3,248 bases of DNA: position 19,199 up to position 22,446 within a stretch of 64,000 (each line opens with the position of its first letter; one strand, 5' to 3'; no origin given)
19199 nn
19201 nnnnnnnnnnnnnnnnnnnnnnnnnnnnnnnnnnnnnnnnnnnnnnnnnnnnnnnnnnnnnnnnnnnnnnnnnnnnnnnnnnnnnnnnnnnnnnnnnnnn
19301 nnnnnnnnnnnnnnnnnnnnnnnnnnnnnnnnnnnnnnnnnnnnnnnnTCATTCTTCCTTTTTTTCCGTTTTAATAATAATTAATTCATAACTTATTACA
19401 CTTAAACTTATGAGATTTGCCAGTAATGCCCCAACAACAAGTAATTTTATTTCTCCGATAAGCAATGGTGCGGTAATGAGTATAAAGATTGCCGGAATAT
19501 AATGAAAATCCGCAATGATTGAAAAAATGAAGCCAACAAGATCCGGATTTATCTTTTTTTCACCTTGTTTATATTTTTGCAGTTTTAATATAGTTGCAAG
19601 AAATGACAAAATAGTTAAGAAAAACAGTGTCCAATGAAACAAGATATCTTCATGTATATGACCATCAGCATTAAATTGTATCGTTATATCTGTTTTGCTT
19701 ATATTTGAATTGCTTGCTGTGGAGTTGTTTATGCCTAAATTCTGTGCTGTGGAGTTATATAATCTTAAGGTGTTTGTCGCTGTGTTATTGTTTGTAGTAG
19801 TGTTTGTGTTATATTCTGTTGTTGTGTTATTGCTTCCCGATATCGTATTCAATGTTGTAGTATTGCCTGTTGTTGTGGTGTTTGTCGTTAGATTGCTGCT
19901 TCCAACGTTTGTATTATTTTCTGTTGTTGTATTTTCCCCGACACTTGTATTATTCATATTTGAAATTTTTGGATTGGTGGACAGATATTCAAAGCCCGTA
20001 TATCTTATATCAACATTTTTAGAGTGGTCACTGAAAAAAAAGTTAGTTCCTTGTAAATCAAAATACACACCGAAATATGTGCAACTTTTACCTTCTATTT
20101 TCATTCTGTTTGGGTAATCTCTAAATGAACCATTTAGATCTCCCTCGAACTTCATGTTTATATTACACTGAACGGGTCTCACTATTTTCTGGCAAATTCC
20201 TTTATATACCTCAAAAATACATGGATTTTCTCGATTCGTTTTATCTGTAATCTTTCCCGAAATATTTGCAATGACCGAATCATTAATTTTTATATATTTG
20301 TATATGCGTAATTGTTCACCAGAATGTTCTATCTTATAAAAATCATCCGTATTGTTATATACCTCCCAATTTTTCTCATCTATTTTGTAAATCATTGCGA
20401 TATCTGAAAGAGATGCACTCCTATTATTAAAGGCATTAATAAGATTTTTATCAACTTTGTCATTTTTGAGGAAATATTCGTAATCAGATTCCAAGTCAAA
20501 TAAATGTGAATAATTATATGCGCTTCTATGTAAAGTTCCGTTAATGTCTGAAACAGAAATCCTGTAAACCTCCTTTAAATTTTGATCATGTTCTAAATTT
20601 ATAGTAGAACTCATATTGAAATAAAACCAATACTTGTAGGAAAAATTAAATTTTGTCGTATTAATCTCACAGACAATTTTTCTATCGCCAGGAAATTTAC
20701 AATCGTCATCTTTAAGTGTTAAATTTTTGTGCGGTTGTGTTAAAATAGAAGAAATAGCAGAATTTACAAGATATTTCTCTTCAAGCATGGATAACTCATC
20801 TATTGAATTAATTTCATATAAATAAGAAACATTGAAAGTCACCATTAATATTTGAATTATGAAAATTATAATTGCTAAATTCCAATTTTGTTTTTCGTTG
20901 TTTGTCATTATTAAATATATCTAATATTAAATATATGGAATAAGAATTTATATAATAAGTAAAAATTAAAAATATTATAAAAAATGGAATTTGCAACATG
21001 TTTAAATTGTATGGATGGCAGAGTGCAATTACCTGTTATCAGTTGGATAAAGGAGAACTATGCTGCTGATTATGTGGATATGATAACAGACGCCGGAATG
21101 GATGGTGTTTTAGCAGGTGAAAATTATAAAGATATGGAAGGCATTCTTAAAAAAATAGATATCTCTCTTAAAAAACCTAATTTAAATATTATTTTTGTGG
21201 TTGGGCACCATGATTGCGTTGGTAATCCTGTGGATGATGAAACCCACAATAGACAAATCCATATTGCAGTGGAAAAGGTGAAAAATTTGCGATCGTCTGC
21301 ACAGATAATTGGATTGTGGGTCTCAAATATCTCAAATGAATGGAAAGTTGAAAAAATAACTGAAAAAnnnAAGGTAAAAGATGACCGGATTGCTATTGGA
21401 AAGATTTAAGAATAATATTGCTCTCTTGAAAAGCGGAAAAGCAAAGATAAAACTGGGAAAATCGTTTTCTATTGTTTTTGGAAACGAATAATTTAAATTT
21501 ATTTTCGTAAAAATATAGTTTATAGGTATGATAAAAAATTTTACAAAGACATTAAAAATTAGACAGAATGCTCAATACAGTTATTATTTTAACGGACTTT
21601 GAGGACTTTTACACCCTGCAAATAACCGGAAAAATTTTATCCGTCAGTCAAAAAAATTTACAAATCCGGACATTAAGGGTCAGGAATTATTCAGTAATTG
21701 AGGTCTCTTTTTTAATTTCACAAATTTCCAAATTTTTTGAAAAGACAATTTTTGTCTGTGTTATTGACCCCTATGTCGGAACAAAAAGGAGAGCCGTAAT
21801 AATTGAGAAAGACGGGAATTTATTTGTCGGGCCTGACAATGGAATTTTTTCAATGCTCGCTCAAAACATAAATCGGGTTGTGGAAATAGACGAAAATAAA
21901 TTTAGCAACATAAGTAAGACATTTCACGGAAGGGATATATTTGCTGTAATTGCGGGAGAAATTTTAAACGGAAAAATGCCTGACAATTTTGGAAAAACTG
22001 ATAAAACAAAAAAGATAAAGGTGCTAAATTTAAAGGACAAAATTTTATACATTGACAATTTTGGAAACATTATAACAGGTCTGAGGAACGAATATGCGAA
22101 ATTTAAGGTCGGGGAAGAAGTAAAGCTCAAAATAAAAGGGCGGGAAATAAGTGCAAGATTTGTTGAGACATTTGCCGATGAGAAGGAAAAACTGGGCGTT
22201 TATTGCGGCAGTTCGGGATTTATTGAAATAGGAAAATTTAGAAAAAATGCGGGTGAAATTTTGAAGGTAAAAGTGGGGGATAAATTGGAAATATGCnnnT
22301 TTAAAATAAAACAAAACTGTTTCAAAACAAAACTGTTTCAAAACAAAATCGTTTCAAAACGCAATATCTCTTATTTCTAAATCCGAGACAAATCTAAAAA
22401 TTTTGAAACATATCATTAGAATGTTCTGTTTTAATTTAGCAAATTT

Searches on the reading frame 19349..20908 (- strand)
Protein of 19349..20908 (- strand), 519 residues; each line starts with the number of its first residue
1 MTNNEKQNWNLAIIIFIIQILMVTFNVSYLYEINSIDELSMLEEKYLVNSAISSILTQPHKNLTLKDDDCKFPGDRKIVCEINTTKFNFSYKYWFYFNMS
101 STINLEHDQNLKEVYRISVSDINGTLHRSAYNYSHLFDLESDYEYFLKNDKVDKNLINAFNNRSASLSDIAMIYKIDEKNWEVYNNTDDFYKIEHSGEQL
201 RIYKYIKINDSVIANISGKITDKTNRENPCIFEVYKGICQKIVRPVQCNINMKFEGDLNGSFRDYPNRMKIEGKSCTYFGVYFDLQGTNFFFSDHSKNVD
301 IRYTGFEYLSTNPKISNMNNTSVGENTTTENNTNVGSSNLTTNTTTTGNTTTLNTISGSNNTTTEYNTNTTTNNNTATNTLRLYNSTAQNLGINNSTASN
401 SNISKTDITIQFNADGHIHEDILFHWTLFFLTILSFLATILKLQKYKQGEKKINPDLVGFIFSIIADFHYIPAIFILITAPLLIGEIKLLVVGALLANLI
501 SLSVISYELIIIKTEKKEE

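Call 8: search_protein_families(library=pfam, proteins=[window:19349-20908:-], max_evalue=0.001)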
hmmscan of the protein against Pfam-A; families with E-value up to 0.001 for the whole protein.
window:19349-20908:- (519 aa): 1 family
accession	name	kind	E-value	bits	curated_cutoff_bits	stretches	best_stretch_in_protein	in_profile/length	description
PF19931.4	DUF6394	-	6.4e-06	26.9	30.8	1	426-506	5-86/89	Family of unknown function (DUF6394)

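Call 99: search_protein_families(library=pfam, alignment_id=A9, max_evalue=0.0001)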
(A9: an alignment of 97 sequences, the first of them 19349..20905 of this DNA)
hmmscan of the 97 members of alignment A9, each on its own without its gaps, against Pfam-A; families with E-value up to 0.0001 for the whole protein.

A. member 1, window:19349-20905:- (518 aa): 1 family
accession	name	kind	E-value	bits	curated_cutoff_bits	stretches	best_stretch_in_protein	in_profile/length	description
PF19931.4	DUF6394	-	6.6e-06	26.8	30.8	1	425-505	5-86/89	Family of unknown function (DUF6394)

B. families by the number of members that match (of 97 scanned): 90 families (the first 25 are shown)
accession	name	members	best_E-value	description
PF01974.23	tRNA_int_endo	3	1.9e-30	tRNA intron endonuclease, catalytic C-terminal domain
PF02778.19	tRNA_int_endo_N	3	1.7e-14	tRNA intron endonuclease, N-terminal domain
PF02592.20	Vut_1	2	8.5e-45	Putative vitamin uptake transporter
PF01040.23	UbiA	2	5.1e-37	UbiA prenyltransferase family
PF17253.7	DUF5320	2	9e-25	Family of unknown function (DUF5320)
PF02661.23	Fic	2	2.5e-20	Fic/DOC family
PF03129.25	HGTP_anticodon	2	2.3e-19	Anticodon binding domain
PF01022.26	HTH_5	2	8.2e-08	Bacterial regulatory protein, arsR family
PF01966.28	HD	2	3.4e-06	HD domain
PF01139.22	RtcB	1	3.5e-177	tRNA-splicing ligase RtcB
PF00464.25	SHMT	1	1.5e-157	Serine hydroxymethyltransferase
PF01960.23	ArgJ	1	1.1e-118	ArgJ family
PF02896.24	PEP-utilizers_C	1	2.2e-81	PEP-utilising enzyme, PEP-binding domain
PF02445.21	NadA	1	4.2e-81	Quinolinate synthetase A protein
PF01914.23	MarC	1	3.5e-57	MarC family integral membrane protein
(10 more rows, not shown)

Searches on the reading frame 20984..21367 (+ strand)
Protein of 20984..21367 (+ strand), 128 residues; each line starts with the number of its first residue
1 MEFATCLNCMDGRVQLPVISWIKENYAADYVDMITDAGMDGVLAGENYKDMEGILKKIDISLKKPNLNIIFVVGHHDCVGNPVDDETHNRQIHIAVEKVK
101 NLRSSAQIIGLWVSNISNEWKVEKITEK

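Call 8: search_protein_families(library=pfam, proteins=[window:20984-21367:+], max_evalue=0.001)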
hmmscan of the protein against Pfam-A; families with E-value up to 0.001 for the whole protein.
window:20984-21367:+ (128 aa): 1 family
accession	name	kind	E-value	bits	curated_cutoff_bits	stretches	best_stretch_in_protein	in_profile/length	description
PF20393.3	Pro_CA_2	-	1.4e-45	155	30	1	2-125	4-124/125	Putative carbonic anhydrase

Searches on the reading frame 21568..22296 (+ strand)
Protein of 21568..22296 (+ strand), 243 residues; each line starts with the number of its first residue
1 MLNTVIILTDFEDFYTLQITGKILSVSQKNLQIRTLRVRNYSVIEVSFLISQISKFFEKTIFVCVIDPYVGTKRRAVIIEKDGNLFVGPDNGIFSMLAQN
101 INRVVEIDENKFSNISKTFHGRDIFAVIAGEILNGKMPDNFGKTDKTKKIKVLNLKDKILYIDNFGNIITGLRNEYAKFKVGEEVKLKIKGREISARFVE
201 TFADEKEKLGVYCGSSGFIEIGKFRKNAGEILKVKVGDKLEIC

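Call 8: search_protein_families(library=pfam, proteins=[window:21568-22296:+], max_evalue=0.001)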
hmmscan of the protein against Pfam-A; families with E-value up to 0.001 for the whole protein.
window:21568-22296:+ (243 aa): 2 families
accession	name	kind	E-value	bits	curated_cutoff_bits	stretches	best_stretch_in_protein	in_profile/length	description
PF01887.21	SAM_HAT_N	-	4.1e-33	114.6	26.3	1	5-142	1-145/145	SAM hydroxide adenosyltransferase N-terminal domain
PF20257.3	SAM_HAT_C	-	3.1e-18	66.3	25.5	1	158-240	2-83/84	SAM hydroxide adenosyltransferase C-terminal domain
